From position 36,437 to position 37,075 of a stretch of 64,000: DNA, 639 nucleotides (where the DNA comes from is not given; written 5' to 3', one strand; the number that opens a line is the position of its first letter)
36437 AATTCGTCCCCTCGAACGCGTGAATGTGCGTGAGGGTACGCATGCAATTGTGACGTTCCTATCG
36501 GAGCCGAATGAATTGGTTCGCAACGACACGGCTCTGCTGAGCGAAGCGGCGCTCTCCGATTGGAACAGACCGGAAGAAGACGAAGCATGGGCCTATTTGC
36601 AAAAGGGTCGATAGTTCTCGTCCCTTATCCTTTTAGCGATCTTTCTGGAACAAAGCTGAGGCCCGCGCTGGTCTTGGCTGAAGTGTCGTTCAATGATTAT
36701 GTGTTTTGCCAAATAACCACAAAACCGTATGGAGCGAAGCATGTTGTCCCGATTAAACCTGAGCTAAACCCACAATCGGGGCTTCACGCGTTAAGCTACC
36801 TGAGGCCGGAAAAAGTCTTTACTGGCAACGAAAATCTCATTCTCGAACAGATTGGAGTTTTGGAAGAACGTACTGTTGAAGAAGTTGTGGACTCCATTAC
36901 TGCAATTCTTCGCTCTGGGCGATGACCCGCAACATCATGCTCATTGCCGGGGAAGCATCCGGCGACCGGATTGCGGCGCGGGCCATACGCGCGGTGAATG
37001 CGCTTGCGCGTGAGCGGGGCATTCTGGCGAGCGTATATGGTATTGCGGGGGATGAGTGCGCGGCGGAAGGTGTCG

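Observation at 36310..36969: MazF-type TA cassette inserted at the lpxB start, flanked by a diverged 48-bp direct duplication of the lpxB 5-prime end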

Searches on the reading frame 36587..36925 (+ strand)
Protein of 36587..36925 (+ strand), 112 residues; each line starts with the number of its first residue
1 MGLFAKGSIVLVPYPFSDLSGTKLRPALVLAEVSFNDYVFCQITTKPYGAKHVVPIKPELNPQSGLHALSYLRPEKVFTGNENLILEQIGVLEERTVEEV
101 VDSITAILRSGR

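Call 4: search_protein_families(library=pfam, proteins=[window:36587-36925:+], max_evalue=0.1)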
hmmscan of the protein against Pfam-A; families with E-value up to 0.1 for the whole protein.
window:36587-36925:+ (112 aa): 1 family
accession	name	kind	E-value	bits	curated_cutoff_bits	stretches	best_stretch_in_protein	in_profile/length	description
PF02452.23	PemK_toxin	-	2.8e-09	37.6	23.1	1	6-107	2-108/109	PemK-like, MazF-like toxin of type II toxin-antitoxin system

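Call 9: find_encoding_contigs(protein=window:36587-36925:+, flank=6000, max_places=10)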
Protein window:36587-36925:+ (112 aa): 2 contigs read that carry it; 2 places shown.
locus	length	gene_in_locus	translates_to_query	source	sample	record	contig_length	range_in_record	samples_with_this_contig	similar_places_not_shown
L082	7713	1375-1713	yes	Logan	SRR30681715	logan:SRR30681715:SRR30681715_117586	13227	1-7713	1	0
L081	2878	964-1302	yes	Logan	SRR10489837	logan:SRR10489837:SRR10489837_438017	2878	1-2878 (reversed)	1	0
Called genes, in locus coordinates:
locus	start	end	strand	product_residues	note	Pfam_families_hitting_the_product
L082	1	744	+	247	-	?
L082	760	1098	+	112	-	-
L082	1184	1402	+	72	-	-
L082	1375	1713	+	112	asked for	PF02452:PemK_toxin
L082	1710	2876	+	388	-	PF02684:LpxB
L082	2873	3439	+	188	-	PF04028:DUF374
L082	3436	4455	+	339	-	PF02606:LpxK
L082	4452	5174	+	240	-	PF00117:GATase, PF07722:Peptidase_C26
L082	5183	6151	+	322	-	PF02574:S-methyl_trans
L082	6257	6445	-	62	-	PF07432:Hc1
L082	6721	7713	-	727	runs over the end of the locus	-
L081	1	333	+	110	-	?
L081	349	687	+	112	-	-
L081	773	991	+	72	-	-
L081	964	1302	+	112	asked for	PF02452:PemK_toxin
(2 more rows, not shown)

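Call 22: find_homologous_proteins(query=window:36587-36925:+, max_evalue=0.00001)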
Query window:36587-36925:+ (112 aa): 108 proteins with E <= 0.00001 among 111 candidates.
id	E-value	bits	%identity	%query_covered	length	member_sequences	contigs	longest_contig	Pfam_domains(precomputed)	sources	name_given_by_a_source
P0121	3.7e-66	238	100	100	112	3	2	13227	PF02452.24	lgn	-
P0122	1.9e-42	162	68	98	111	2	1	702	PF02452.24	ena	-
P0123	7.0e-42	160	68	100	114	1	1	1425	PF02452.24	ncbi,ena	-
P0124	6.9e-40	154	64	100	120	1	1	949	-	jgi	jgi:mRNA interferase MazF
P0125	2.2e-39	152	66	98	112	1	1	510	PF02452.24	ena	-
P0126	2.3e-39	152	67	97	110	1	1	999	PF02452.24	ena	-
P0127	3.9e-37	145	64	97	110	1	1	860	PF02452.24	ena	-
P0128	8.5e-37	144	63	90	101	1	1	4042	PF02452.24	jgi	jgi:mRNA interferase MazF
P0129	1.2e-36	143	57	99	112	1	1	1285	PF02452.24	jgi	jgi:mRNA interferase MazF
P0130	9.3e-34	134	64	88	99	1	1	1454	PF02452.24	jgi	jgi:mRNA interferase MazF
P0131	3.6e-31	126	63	82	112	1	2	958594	PF02452.24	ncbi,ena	-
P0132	3.7e-31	126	56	96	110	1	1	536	PF02452.24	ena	-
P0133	5.6e-29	119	54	98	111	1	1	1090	PF02452.24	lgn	-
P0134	1.5e-24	104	65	71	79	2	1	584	PF02452.24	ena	-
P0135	8.8e-23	99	65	70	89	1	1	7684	-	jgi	jgi:mRNA interferase MazF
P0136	1.3e-22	98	47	96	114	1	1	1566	PF02452.24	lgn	-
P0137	2.5e-22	97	43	96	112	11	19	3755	PF02452.24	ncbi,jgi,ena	jgi:mRNA interferase MazF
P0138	4.3e-22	96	44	96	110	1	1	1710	PF02452.24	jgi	jgi:mRNA interferase MazF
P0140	8.6e-22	95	44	93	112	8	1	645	PF02452.24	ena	-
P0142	1.5e-21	95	43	99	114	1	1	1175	PF02452.24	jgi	jgi:mRNA interferase MazF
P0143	2.1e-21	94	44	96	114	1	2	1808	PF02452.24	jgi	jgi:mRNA interferase MazF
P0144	2.9e-21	94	49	93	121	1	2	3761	PF02452.24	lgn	-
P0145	3.5e-21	93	44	96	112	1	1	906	PF02452.24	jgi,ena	-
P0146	6.3e-21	93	47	90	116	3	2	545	PF02452.24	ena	-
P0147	6.7e-21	93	44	96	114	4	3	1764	PF02452.24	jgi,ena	-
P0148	1.3e-20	92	46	90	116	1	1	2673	PF02452.24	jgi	jgi:mRNA interferase MazF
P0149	1.9e-20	91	48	87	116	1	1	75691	PF02452.24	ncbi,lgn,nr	ncbi:MazF family transcriptional regulator [bacterium]|nr:MazF family transcriptional regulator [bac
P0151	2.9e-20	91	46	90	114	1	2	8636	PF02452.24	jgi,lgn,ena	jgi:mRNA interferase MazF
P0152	2.9e-20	91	46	90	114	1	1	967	PF02452.24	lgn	-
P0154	3.0e-20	90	44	96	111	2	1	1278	PF02452.24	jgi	jgi:mRNA interferase MazF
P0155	3.9e-20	90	45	90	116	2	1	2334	PF02452.24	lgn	-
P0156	5.5e-20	90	45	90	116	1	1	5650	PF02452.24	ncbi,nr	ncbi:MAG: type II toxin-antitoxin system PemK/MazF family toxin [Anaerolineae bacterium]|nr:type II 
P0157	2.8e-19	87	44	90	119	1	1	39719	PF02452.24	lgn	-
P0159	4.3e-19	87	42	97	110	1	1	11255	PF02452.24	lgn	-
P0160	8.9e-19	86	43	92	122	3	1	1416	PF02452.24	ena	-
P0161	1.1e-18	85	40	97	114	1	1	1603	PF02452.24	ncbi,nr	ncbi:MAG: type II toxin-antitoxin system PemK/MazF family toxin [Chloroflexi bacterium]|nr:type II t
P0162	1.4e-18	85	43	98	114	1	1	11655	PF02452.24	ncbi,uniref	ncbi:hypothetical protein MNBD_CHLOROFLEXI01-4782 [hydrothermal vent metagenome]|uniref:Death on cur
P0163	1.8e-18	85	41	96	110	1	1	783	PF02452.24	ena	-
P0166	2.8e-18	84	47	81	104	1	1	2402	PF02452.24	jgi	jgi:mRNA interferase MazF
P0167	3.1e-18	84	42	93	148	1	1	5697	PF02452.24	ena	-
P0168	3.3e-18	84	39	97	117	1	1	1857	PF02452.24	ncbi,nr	ncbi:MAG: type II toxin-antitoxin system PemK/MazF family toxin [Anaerolineae bacterium]|nr:type II 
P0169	3.9e-18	84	39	99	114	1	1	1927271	PF02452.24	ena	-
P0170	5.0e-18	83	43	98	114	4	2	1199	PF02452.24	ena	-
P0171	5.5e-18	83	42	98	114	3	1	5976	PF02452.24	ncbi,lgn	-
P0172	5.7e-18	83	43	96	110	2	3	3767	PF02452.24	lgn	-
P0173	9.9e-18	82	41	96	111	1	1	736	PF02452.24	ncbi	-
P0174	1.0e-17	82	44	97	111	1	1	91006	PF02452.24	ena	-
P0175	1.3e-17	82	42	93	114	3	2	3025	PF02452.24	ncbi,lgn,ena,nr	ncbi:MAG: type II toxin-antitoxin system PemK/MazF family toxin [Anaerolineales bacterium]|nr:type I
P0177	3.4e-17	81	41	96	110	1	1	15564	PF02452.24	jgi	-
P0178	4.1e-17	80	41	97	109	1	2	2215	PF02452.24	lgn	-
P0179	4.9e-17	80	41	97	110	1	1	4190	PF02452.24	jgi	jgi:mRNA interferase MazF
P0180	5.8e-17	80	41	97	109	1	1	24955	PF02452.24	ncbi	-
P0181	5.8e-17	80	41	92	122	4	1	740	PF02452.24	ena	-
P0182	7.1e-17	80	41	97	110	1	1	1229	PF02452.24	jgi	jgi:mRNA interferase MazF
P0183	8.3e-17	79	40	90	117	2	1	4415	PF02452.24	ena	-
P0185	1.1e-16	79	43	96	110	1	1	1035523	PF02452.24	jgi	jgi:mRNA interferase MazF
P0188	2.8e-16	78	42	96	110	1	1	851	PF02452.24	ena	-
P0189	6.6e-16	77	38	98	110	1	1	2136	PF02452.24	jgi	jgi:mRNA interferase MazF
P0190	1.2e-15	76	44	92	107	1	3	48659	PF02452.24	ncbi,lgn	-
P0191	1.5e-15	75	38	96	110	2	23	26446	PF02452.24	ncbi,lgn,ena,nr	ncbi:type II toxin-antitoxin system PemK/MazF family toxin [archaeon]|nr:type II toxin-antitoxin sys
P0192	1.8e-15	75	42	94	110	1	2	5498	PF02452.24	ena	-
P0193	1.9e-15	75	38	96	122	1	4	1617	PF02452.24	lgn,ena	-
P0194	2.5e-15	75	40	96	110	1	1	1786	PF02452.24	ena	-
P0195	2.7e-15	75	39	97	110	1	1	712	PF02452.24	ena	-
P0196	4.0e-15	74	37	96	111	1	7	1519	PF02452.24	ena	-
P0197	7.4e-15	73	36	96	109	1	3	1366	PF02452.24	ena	-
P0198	9.4e-15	73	42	86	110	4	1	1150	PF02452.24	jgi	-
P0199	9.7e-15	73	44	83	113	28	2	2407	PF02452.24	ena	-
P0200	1.1e-14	73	39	97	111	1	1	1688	PF02452.24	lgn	-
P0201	1.1e-14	73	41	96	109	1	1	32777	PF02452.24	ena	-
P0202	1.2e-14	72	39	89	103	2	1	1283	PF02452.24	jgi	jgi:mRNA interferase MazF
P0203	1.3e-14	72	41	90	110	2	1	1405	PF02452.24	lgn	-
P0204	2.0e-14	72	36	96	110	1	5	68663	PF02452.24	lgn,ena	-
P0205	2.3e-14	72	36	96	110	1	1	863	PF02452.24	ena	-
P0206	2.8e-14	71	36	96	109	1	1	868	PF02452.24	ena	-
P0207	3.3e-14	71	42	98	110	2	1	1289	PF02452.24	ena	-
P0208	4.4e-14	71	35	96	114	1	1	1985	PF02452.24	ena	-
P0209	6.1e-14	70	35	98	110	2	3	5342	PF02452.24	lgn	-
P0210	6.4e-14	70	36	96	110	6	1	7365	PF02452.24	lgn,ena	-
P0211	3.7e-13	68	34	96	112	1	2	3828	PF02452.24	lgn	-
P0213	5.5e-13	67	40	85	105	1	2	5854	PF02452.24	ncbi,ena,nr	ncbi:MAG TPA: type II toxin-antitoxin system PemK/MazF family toxin [Bacteroidia bacterium]|nr:type 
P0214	9.6e-13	66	36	97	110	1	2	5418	PF02452.24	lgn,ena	-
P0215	1.3e-12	66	34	95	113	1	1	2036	PF02452.24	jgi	-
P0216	7.4e-12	63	37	96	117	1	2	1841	PF02452.24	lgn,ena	-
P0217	7.5e-12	63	39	92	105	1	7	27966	PF02452.24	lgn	-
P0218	2.6e-11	62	40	76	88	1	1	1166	PF02452.24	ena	-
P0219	3.2e-11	61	39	92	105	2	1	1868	PF02452.24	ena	-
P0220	5.2e-10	58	37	92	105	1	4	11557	PF02452.24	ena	-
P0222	1.1e-9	57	42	89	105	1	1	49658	PF02452.24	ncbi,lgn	-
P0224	8.1e-9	54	37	95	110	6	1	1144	PF02452.24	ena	-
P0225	9.0e-9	54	41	87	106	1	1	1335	PF02452.24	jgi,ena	-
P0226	1.7e-8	53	36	92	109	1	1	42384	PF02452.24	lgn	-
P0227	6.9e-8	51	37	87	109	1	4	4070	PF02452.24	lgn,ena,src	-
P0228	4.1e-7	48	37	93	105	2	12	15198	PF02452.24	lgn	-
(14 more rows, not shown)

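Call 24: search_protein_families(library=ncbifam, proteins=[window:36587-36925:+], max_evalue=0.1)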
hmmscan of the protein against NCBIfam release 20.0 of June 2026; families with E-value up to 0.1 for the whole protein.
window:36587-36925:+ (112 aa): 0 families

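Call 25: search_protein_families(library=padloc, proteins=[window:36587-36925:+], max_evalue=0.1)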
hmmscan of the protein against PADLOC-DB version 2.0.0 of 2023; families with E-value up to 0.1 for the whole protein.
window:36587-36925:+ (112 aa): 0 families

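Call 38: find_encoding_contigs(protein=P0131, flank=4000, max_places=4)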
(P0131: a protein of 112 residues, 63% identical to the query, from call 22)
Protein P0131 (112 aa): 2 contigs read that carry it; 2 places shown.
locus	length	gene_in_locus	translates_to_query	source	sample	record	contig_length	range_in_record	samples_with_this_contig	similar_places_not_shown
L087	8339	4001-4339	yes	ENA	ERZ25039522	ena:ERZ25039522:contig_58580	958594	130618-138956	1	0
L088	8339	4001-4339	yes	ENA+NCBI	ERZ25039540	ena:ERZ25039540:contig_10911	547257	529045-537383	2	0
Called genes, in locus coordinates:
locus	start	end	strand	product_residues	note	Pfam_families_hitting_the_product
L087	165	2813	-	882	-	PF02190:LON_substr_bdg, PF01695:IstB_IS21 (faint), PF13191:AAA_16 (faint), PF00004:AAA, PF07728:AAA_5, PF22667:Lon_lid, PF05362:Lon_C, PF13541:ChlI, +1 more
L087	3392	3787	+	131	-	-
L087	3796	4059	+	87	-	-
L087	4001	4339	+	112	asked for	PF02452:PemK_toxin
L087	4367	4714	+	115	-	PF01624:MutS_I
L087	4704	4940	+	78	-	-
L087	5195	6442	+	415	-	PF05192:MutS_III, PF05190:MutS_IV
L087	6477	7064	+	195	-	PF00488:MutS_V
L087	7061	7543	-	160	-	PF00300:His_Phos_1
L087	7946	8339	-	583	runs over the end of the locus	PF00496:SBP_bac_5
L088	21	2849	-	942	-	PF02190:LON_substr_bdg, PF13191:AAA_16 (faint), PF01695:IstB_IS21 (faint), PF07728:AAA_5, PF00004:AAA, PF22667:Lon_lid, PF05362:Lon_C, PF13541:ChlI, +1 more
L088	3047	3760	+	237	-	PF08713:DNA_alkylation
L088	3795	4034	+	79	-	-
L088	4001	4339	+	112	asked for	PF02452:PemK_toxin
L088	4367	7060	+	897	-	PF01624:MutS_I, PF05188:MutS_II, PF05192:MutS_III, PF05190:MutS_IV, PF00488:MutS_V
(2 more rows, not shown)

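Call 39: find_encoding_contigs(protein=P0128, flank=4000, max_places=4)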
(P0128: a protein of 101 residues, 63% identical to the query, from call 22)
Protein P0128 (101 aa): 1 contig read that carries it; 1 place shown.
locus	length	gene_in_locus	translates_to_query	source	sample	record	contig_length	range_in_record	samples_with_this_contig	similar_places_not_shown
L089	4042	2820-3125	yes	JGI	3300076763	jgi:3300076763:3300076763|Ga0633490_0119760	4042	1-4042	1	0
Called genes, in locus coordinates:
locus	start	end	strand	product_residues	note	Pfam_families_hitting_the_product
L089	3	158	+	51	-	?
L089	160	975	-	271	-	PF18962:Por_Secre_tail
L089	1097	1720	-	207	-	-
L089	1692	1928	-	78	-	-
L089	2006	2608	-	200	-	PF05685:Uma2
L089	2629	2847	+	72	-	-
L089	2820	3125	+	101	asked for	PF02452:PemK_toxin (weak)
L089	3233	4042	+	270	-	?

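Call 60: find_encoding_contigs(protein=P0123, flank=3000, max_places=4)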
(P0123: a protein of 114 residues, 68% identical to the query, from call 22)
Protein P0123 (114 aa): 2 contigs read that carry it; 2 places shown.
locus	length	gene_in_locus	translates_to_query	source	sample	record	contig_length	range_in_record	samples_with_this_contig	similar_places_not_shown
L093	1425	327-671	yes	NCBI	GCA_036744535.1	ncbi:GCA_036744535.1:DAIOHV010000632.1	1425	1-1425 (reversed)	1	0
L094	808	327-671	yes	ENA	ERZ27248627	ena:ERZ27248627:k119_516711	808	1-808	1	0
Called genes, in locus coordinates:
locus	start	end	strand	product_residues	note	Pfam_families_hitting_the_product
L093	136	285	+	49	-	-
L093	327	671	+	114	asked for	PF02452:PemK_toxin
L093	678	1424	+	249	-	?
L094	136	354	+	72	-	-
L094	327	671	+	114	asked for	PF02452:PemK_toxin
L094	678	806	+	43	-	?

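Call 61: find_encoding_contigs(protein=P0129, flank=3000, max_places=4)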
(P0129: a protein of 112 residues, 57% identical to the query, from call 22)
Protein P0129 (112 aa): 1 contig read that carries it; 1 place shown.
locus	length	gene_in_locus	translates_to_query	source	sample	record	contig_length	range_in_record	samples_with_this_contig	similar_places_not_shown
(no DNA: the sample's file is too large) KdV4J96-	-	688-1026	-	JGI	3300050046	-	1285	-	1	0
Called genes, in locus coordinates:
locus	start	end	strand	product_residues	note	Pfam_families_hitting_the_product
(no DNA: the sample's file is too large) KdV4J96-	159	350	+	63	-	PF07432:Hc1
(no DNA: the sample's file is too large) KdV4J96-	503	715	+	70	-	-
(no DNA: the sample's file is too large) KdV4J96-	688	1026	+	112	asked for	PF02452:PemK_toxin (weak)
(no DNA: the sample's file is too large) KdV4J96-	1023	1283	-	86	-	?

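Call 66: find_related_loci(query=A2, collection=metagenome_contigs, flank=3000)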
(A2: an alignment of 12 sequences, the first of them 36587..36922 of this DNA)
Query A2 (112 aa) in metagenome_contigs; peptide patterns used: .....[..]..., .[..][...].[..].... (x = any residue, [..] = any of these).
600 stretches matched a pattern (row limit reached: there are more); 508 encode a relative of the query (tblastn E <= 1e-3); the best 80 are kept; 80 distinct loci.
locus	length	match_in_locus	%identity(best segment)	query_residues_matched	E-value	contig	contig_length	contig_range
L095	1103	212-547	55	1-112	2e-39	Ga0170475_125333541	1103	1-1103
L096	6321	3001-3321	49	5-111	5e-35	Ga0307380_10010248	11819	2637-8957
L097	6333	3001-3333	45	1-111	5e-33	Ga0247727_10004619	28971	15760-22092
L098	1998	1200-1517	47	7-112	4e-32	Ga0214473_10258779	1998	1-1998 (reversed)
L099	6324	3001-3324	48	1-108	7e-32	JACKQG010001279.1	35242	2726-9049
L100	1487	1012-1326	48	7-111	6e-32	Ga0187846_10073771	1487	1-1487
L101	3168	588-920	44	1-111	1e-31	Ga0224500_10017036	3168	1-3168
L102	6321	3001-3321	45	5-111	1e-30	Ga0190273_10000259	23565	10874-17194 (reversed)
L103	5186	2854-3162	49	7-109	6e-31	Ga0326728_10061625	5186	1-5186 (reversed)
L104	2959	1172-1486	45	5-109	2e-30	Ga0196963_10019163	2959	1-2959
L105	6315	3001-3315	43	7-111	3e-30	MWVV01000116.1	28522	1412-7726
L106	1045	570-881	44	7-110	3e-31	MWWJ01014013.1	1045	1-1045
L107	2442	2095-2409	42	7-111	3e-30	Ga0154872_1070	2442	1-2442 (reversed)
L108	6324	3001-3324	48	5-112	4e-30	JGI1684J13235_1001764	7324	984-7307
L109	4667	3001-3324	44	5-112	1e-29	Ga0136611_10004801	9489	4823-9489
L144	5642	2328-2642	42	5-109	3e-28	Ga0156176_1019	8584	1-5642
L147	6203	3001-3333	43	1-111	6e-28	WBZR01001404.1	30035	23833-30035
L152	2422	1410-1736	42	1-109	4e-28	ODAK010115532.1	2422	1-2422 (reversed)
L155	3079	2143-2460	42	5-110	8e-28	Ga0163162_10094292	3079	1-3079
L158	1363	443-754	47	8-111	2e-28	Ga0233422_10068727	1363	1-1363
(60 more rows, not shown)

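Call 81: search_solved_structures(query=window:36587-36922:+, max_evalue=0.001)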
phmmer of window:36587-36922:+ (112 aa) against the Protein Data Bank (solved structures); distinct sequences matched with E-value up to 0.001: 0.

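Call 82: search_solved_structures(query=A2, max_evalue=0.01)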
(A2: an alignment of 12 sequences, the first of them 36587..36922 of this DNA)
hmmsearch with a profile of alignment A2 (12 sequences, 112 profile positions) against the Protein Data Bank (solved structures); distinct sequences matched with E-value up to 0.01: 0.

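Call 86: predict_structure(alignment_id=A2)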
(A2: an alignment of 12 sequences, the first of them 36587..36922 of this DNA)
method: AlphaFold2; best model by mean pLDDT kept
length: 112 residues; sequences in the alignment: 12
mean_pLDDT: 87.1   pTM: 0.80
mean pLDDT of the five models: 87.1, 85.7, 71.3, 67.1, 63.3
residues with pLDDT >= 90: 77; 70-90: 22; 50-70: 10; < 50: 3
segments of 3 or more residues with pLDDT < 50: none
pLDDT, mean of each block of 10 residues (from residue 1): 75 70 84 88 87 93 94 92 92 95 92 66
secondary structure, 60 per line:
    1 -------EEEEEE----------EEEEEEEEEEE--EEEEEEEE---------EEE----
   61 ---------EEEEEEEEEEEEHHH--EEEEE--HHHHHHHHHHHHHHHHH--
elements in order: E8-13 E24-34 E37-44 E54-56 E70-81 E87-91 H94-110

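Call 88: fold_search(model_id=the predicted structure, library=pdb)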
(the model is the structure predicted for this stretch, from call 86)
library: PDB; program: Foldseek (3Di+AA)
matches with E <= 10: 385; with E <= 0.001: 102
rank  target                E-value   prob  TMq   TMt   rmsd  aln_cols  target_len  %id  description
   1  4me7_B                9.5e-07  1.00  0.73  0.76   3.8       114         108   19  Crystal structure of Bacillus subtilis toxin MazF in complex with cognate antitoxin MazE (released 2013-10-23)
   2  1ne8                  9.5e-07  1.00  0.74  0.72   4.3       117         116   18  YDCE protein from Bacillus subtilis (released 2003-01-14)
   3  5hkc_B                1.0e-06  1.00  0.75  0.75   3.5       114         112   18  Crystal structure of M. tuberculosis MazF-mt3 T52D-F62D mutant in complex with 8-mer RNA (released 2017-01-18)
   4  4me7_C                1.0e-06  1.00  0.74  0.76   3.6       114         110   18  Crystal structure of Bacillus subtilis toxin MazF in complex with cognate antitoxin MazE (released 2013-10-23)
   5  5hkc_A                1.2e-06  1.00  0.73  0.72   4.5       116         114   17  Crystal structure of M. tuberculosis MazF-mt3 T52D-F62D mutant in complex with 8-mer RNA (released 2017-01-18)
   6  5hk0_A                1.6e-06  1.00  0.73  0.74   3.6       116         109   17  Crystal structure of M. tuberculosis MazF-mt3 (Rv1991c) in complex with RNA (released 2017-01-18)
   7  9g7k_E                1.8e-06  1.00  0.72  0.69   4.8       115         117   17  Staphylococcus aureus MazF in complex with Nanobody 12 (released 2024-07-31)
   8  4mzp_B                2.0e-06  1.00  0.72  0.71   4.5       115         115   17  MazF from S. aureus crystal form III, C2221, 2.7 A (released 2014-05-21)
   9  4mdx_A                2.4e-06  1.00  0.74  0.72   4.5       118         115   18  Crystal structure of Bacillus subtilis MazF in complex with RNA (released 2013-10-23)
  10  9g7k_B                2.4e-06  1.00  0.72  0.68   4.8       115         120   17  Staphylococcus aureus MazF in complex with Nanobody 12 (released 2024-07-31)
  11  4of1_A                2.6e-06  1.00  0.74  0.72   4.1       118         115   18  crystal structure of toxin from staphylococcus aureus Mu50 (released 2015-01-14)
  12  9ikd_B                2.9e-06  1.00  0.72  0.76   3.5       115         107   16  The apo structure of the MazF-mt3 toxin (released 2025-06-11)
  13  5hk3_A                2.9e-06  1.00  0.74  0.73   4.3       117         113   18  Crystal structure of M. tuberculosis MazF-mt3 T52D-F62D mutant in complex with DNA (released 2017-01-18)
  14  4hke_A                3.3e-06  1.00  0.73  0.68   4.3       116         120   19  Crystal Structure of MoxT of Bacillus anthracis (released 2013-11-13)
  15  4mzp_C                3.5e-06  1.00  0.72  0.71   3.9       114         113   18  MazF from S. aureus crystal form III, C2221, 2.7 A (released 2014-05-21)
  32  4me7_A                1.0e-05  1.00  0.69  0.74   2.8       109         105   19  Crystal structure of Bacillus subtilis toxin MazF in complex with cognate antitoxin MazE (released 2013-10-23)
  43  4me7_D                1.9e-05  1.00  0.70  0.75   3.7       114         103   18  Crystal structure of Bacillus subtilis toxin MazF in complex with cognate antitoxin MazE (released 2013-10-23)
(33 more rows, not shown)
